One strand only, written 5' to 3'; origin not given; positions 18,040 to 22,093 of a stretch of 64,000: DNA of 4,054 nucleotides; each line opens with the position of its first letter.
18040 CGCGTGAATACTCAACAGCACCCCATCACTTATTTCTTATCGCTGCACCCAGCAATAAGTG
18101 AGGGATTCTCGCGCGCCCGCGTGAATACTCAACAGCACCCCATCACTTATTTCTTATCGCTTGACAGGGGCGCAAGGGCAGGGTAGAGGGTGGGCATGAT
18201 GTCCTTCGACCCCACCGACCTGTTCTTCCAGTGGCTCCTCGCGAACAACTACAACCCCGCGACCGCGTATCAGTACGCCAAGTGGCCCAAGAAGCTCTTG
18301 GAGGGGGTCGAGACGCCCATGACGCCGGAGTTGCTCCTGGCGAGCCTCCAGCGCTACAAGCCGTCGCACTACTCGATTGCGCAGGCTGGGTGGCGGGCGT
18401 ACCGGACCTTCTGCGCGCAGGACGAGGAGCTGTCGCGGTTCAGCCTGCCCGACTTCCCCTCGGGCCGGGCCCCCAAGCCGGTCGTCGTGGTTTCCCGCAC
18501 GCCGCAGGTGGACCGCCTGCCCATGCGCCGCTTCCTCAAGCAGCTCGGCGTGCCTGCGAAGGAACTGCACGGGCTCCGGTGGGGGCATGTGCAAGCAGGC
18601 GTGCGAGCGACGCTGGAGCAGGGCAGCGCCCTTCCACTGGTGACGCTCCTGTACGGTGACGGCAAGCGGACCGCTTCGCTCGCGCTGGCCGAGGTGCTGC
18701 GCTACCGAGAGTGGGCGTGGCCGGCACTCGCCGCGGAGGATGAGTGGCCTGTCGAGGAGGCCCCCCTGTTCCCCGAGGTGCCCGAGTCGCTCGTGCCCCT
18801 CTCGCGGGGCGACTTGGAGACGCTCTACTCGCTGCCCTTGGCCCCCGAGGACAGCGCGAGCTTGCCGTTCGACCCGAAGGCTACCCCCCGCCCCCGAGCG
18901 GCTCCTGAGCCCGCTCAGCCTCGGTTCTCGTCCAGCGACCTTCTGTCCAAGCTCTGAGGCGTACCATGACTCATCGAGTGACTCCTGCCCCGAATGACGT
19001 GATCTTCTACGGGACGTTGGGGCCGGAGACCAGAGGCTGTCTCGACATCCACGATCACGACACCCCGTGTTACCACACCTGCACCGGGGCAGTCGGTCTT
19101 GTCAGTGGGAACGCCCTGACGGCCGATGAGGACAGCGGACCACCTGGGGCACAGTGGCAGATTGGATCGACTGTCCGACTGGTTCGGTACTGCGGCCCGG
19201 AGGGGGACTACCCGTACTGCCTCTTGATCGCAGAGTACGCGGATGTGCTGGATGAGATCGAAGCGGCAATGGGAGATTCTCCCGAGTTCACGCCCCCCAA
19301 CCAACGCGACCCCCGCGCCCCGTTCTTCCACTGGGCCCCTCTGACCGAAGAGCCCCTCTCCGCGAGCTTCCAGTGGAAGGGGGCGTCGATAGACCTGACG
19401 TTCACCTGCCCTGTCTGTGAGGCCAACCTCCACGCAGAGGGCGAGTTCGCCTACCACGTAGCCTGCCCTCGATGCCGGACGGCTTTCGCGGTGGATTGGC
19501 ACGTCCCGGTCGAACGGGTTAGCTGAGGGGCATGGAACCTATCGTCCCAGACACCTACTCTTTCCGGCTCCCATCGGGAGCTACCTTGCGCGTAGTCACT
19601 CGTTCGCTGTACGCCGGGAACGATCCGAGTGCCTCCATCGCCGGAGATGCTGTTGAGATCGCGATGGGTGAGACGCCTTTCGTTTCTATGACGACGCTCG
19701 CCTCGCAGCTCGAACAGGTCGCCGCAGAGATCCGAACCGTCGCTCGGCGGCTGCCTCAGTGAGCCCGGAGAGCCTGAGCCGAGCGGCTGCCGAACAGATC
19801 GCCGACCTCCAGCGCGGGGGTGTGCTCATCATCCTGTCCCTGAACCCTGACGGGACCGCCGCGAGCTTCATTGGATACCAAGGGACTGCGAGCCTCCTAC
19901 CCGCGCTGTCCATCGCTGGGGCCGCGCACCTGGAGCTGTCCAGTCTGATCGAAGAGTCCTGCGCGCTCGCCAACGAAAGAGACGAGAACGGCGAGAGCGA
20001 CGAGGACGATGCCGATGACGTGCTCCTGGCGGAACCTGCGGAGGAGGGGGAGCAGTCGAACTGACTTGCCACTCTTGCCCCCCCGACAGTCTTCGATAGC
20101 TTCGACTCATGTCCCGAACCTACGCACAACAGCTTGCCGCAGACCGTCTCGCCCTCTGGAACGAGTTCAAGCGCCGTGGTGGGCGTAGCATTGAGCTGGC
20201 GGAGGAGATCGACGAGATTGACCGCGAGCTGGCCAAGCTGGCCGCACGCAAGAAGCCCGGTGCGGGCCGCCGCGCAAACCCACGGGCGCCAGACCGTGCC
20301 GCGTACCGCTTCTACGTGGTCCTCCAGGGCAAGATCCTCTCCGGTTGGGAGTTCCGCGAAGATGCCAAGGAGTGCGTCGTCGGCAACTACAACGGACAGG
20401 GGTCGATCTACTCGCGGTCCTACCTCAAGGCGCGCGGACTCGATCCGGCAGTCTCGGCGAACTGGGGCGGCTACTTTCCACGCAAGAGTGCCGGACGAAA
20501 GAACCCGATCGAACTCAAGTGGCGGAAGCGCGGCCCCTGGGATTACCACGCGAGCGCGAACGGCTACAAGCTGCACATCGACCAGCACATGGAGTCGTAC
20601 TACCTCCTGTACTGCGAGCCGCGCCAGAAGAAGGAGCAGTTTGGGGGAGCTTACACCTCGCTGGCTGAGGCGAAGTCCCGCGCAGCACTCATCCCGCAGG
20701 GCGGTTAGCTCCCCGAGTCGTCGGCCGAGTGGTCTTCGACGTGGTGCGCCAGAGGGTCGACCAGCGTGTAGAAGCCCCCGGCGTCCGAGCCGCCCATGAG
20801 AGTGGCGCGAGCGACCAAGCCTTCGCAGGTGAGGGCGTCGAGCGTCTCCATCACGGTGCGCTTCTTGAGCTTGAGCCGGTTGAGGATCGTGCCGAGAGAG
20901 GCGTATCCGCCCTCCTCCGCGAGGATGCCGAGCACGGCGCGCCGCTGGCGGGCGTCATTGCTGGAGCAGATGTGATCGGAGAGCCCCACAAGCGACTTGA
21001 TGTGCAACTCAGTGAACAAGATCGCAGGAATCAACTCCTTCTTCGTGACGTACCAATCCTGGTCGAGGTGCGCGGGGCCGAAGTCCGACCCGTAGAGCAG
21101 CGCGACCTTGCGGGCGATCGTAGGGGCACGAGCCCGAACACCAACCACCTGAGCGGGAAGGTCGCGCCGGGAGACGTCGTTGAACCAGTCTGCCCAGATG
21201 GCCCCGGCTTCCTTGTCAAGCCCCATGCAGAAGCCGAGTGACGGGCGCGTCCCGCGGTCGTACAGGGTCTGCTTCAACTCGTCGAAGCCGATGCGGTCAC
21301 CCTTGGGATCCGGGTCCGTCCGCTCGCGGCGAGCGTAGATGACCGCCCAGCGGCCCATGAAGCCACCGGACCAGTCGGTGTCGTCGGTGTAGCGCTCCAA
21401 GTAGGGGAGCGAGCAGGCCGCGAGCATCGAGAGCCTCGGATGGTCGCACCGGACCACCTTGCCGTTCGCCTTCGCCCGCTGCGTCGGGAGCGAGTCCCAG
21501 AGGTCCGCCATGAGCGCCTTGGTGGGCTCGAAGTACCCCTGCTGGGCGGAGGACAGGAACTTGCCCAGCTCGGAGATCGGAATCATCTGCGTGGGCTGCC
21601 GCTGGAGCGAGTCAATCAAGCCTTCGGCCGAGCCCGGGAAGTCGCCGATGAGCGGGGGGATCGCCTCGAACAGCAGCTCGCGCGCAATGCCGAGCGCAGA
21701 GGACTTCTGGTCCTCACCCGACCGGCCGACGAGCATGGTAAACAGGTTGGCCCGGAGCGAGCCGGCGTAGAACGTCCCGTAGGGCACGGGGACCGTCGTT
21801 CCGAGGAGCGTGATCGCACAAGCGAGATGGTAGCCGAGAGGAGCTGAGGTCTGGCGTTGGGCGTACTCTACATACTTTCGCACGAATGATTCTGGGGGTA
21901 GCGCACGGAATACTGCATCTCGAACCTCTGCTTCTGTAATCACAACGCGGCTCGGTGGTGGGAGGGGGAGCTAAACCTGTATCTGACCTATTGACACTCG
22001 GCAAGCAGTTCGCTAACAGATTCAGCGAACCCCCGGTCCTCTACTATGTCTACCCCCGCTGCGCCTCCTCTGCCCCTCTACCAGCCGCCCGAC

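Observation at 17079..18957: Two paralogous tyrosine-recombinase-like proteins lacking catalytic domains, flanking an AT-rich tandem-repeat region (attP, ori or regulatory hub?)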

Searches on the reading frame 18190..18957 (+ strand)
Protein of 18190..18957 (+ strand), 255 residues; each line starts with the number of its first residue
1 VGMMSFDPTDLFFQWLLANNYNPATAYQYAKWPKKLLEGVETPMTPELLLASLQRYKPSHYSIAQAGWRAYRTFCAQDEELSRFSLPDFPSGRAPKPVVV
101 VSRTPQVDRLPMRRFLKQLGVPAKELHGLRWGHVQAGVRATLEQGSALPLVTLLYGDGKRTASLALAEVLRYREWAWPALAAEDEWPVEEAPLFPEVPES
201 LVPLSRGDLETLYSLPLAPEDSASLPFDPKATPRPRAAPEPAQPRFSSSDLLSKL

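Call 6: search_protein_families(library=pfam, proteins=[window:18190-18957:+], max_evalue=10)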
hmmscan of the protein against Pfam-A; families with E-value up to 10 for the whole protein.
window:18190-18957:+ (255 aa): 0 families

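Call 13: search_protein_families(library=phrogs, proteins=[window:18190-18957:+], max_evalue=0.01)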
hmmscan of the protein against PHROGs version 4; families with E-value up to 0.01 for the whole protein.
window:18190-18957:+ (255 aa): 0 families

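Call 15: search_solved_structures(query=window:18190-18954:+, max_evalue=10)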
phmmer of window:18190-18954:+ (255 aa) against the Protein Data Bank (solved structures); distinct sequences matched with E-value up to 10: 0.

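Call 17: find_homologous_proteins(query=window:18190-18954:+, max_evalue=0.001)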
Query window:18190-18954:+ (255 aa): 2 proteins with E <= 0.001 among 3159 candidates.
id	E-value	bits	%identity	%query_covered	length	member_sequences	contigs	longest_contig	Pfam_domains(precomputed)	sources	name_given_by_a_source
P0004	6.0e-155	532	94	99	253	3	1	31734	-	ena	-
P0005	1.3e-98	348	66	99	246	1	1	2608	-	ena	-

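Call 18: find_encoding_contigs(protein=P0004, flank=10000, max_places=4)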
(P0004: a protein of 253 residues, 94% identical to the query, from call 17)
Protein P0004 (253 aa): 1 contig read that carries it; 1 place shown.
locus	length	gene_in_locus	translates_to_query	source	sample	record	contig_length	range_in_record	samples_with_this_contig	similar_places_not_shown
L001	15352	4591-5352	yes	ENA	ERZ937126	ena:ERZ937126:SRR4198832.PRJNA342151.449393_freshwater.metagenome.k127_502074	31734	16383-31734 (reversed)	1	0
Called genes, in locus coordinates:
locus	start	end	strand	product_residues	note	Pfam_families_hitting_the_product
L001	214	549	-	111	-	-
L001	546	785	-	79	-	-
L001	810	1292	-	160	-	-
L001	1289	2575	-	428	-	PF01555:N6_N4_Mtase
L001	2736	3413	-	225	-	-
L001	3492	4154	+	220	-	-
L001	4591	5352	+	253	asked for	-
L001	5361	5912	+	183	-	-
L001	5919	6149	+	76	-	-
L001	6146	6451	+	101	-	-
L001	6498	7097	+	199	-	-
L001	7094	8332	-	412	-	PF13148:DUF3987 (faint)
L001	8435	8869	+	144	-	-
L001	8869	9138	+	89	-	-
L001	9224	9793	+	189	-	-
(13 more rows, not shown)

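Call 60: predict_structure(alignment_id=A4)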
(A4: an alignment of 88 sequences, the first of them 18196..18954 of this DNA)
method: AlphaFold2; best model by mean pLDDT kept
length: 253 residues; sequences in the alignment: 88
mean_pLDDT: 88.7   pTM: 0.57
mean pLDDT of the five models: 88.7, 87.5, 87.4, 87.3, 87.1
residues with pLDDT >= 90: 173; 70-90: 55; 50-70: 14; < 50: 11
segments of 3 or more residues with pLDDT < 50: 93-102
pLDDT, mean of each block of 10 residues (from residue 1): 80 98 97 91 92 93 97 94 90 47 78 94 96 95 90 92 95 97 97 96 93 89 70 73 83 82
secondary structure, 60 per line:
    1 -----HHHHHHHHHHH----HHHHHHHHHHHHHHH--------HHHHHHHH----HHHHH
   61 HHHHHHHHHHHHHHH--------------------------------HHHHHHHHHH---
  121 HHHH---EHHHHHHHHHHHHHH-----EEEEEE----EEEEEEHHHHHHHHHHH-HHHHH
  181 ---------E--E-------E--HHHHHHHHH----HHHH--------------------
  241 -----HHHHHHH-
elements in order: H6-16 H21-35 H44-51 H56-75 H108-117 H121-124 H129-142 E148-153 E158-163 H164-174 H176-180 H204-212 H217-220 H246-252

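Call 75: search_dna_similar(query=window:18196-18954:+, collection=phages, mode=protein, max_evalue=0.01, max_rows=15)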
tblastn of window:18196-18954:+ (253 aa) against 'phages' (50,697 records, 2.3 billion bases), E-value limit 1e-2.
No match.

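Call 76: fold_search(model_id=the predicted structure, library=viral)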
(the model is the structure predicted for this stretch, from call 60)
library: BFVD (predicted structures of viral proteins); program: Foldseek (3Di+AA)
matches with E <= 10: 147; with E <= 0.001: 1
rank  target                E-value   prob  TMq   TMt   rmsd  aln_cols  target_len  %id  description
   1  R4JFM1                6.8e-04  1.00  0.26  0.18  11.8       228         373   15  (no name in the UniProt tables at hand)
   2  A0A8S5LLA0            1.3e-03  0.99  0.27  0.25  12.9       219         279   17  Integrase [Siphoviridae sp. ctKcB20]
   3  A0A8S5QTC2            3.1e-03  0.98  0.28  0.22  11.8       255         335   14  Integrase [Siphoviridae sp. ctBtS10]
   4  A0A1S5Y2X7            5.7e-03  0.96  0.27  0.20  12.1       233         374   14  Integrase catalytic domain-containing protein [uncultured archaeal virus]
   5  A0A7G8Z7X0            1.3e-02  0.77  0.24  0.17  14.7       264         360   16  (no name in the UniProt tables at hand)
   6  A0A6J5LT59            1.5e-02  0.60  0.23  0.19  14.2       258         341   14  Integrase [uncultured Caudovirales phage]
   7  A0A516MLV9            2.3e-02  0.90  0.27  0.25  13.9       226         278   15  (no name in the UniProt tables at hand)
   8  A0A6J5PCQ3            4.8e-02  0.41  0.24  0.16  17.5       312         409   12  Integrase [uncultured Caudovirales phage]
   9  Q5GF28                5.4e-02  0.25  0.20  0.18  16.0       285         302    9  Tyr recombinase domain-containing protein [Diachasmimorpha longicaudata entomopoxvirus]
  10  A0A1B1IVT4            6.8e-02  0.35  0.23  0.17  15.0       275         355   10  (no name in the UniProt tables at hand)
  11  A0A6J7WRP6            9.0e-02  0.35  0.24  0.18  14.7       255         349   14  Integrase [uncultured Caudovirales phage]
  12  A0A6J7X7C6            1.0e-01  0.33  0.22  0.18  14.3       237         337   16  Integrase [uncultured Caudovirales phage]
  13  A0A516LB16            1.4e-01  0.18  0.20  0.13  14.9       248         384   14  (no name in the UniProt tables at hand)
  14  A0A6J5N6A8            3.5e-01  0.23  0.27  0.19  13.9       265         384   10  Integrase [uncultured Caudovirales phage]
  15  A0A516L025            4.1e-01  0.12  0.14  0.10  18.9       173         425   14  (no name in the UniProt tables at hand)
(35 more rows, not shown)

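Call 103: search_protein_families(library=ncbifam, proteins=[window:18196-18954:+], max_evalue=0.01)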
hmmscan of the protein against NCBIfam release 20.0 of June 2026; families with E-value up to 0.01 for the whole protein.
window:18196-18954:+ (253 aa): 0 families

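Call 104: search_solved_structures(query=A4, max_evalue=10)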
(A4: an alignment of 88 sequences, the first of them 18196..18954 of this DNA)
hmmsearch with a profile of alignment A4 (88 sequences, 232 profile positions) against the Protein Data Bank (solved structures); distinct sequences matched with E-value up to 10: 20.
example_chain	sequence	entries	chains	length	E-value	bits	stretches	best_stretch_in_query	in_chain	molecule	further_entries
4a8e_A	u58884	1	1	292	3.5e-09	40.1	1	4-208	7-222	PROBABLE TYROSINE RECOMBINASE XERC-LIKE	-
1z19_A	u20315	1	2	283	1.9e-05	27.9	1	7-132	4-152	Integrase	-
1p7d_A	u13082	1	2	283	2e-05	27.8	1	7-132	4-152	Integrase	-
1z1b_A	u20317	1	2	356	4.7e-05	26.6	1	7-132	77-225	Integrase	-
5j0n_E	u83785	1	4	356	4.8e-05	26.6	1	7-132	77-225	Integrase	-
1z1g_A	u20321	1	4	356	4.8e-05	26.6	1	7-132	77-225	Integrase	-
2oxo_A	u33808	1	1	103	0.00093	22.4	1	7-67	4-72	Integrase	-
5hxy_A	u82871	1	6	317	0.0015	21.7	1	1-165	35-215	Tyrosine recombinase XerA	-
6xp5_N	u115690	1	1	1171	0.021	17.9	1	42-75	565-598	Mediator of RNA polymerase II transcription subunit 14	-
7jmn_N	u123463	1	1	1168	0.021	17.9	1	42-75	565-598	Mediator of RNA polymerase II transcription subunit 14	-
5vfz_A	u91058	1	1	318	0.07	16.2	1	12-138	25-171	Gp33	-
8wwe_A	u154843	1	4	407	0.08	16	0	51-74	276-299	(R)-DHPS dehydrogenase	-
1zgd_A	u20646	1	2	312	0.69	13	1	48-123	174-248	chalcone reductase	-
5k2y_A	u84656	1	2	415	0.79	12.8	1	111-171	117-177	Probable periplasmic sugar-binding lipoprotein UspC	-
5k2x_A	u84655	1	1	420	0.81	12.7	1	111-171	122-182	Sugar ABC transporter permease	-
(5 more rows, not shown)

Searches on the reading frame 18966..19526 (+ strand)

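Call 13: search_protein_families(library=phrogs, proteins=[window:18966-19526:+], max_evalue=0.01)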
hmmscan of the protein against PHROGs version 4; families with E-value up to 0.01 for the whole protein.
window:18966-19526:+ (186 aa): 0 families

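Call 85: search_protein_families(library=pfam, proteins=[window:18966-19526:+], max_evalue=0.001)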
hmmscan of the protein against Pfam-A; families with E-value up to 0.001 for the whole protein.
window:18966-19526:+ (186 aa): 0 families

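Call 103: search_protein_families(library=ncbifam, proteins=[window:18966-19526:+], max_evalue=0.01)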
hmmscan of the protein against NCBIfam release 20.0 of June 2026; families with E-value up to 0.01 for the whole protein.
window:18966-19526:+ (186 aa): 1 family
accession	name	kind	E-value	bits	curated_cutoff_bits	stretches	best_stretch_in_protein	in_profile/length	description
TIGR02098.1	MJ0042_CXXC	domain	0.0057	16.3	20.9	0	163-177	1-15/38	MJ0042-type zinc finger domain-containing protein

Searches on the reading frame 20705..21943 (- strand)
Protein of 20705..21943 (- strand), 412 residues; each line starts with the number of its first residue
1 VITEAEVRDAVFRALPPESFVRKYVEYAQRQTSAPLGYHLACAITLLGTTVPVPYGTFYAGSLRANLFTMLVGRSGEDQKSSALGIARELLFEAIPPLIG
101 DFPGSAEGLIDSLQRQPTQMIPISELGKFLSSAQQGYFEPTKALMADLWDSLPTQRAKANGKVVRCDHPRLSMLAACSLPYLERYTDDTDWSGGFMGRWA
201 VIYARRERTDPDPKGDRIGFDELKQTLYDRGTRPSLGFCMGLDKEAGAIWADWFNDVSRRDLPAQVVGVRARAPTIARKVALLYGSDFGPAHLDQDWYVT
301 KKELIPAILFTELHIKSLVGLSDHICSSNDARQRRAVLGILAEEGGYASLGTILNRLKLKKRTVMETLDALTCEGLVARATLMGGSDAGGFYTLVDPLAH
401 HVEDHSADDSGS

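Call 13: search_protein_families(library=phrogs, proteins=[window:20705-21943:-], max_evalue=0.01)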
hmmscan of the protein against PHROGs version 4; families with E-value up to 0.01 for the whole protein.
window:20705-21943:- (412 aa): 4 families
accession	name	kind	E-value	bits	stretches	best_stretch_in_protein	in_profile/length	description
phrog_10514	-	DNA, RNA and nucleotide metabolism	5.1e-15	55.7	2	19-216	342-549/750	DNA primase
phrog_14296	-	DNA, RNA and nucleotide metabolism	4.2e-09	36.9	1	116-206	120-208/417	DNA primase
phrog_3022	-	DNA, RNA and nucleotide metabolism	1.9e-06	27.6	1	10-214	351-573/788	DNA primase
phrog_5311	-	DNA, RNA and nucleotide metabolism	0.00036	19.9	0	9-77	255-322/692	helicase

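Call 28: search_protein_families(library=pfam, proteins=[window:20705-21943:-], max_evalue=0.01)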
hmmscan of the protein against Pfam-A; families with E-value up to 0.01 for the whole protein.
window:20705-21943:- (412 aa): 1 family
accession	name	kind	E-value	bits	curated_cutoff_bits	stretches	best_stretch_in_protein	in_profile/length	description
PF13148.11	DUF3987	-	2e-10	40.9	27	1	105-260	131-299/364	Protein of unknown function (DUF3987)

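Call 103: search_protein_families(library=ncbifam, proteins=[window:20705-21943:-], max_evalue=0.01)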
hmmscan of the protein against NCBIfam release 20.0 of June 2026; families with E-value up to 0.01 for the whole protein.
window:20705-21943:- (412 aa): 0 families

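Call 109: search_dna_similar(query=window:20705-21943:-, collection=phages, mode=protein, max_evalue=0.00001, max_rows=15)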
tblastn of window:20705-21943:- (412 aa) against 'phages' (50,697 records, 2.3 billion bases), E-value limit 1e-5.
Records with a match: 1; places in all: 1; records where one place covers at least 80% of the query: 1.
Best place of each record, by identity: <60% 1.
By first word of the organism name: Caudoviricetes 1.
By host as written in the record: - 1.
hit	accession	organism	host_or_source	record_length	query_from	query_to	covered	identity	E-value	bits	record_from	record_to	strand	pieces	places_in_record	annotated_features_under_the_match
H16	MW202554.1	Caudoviricetes sp.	Manatee Spring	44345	20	379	87%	21.9%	4e-6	55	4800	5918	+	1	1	hypothetical protein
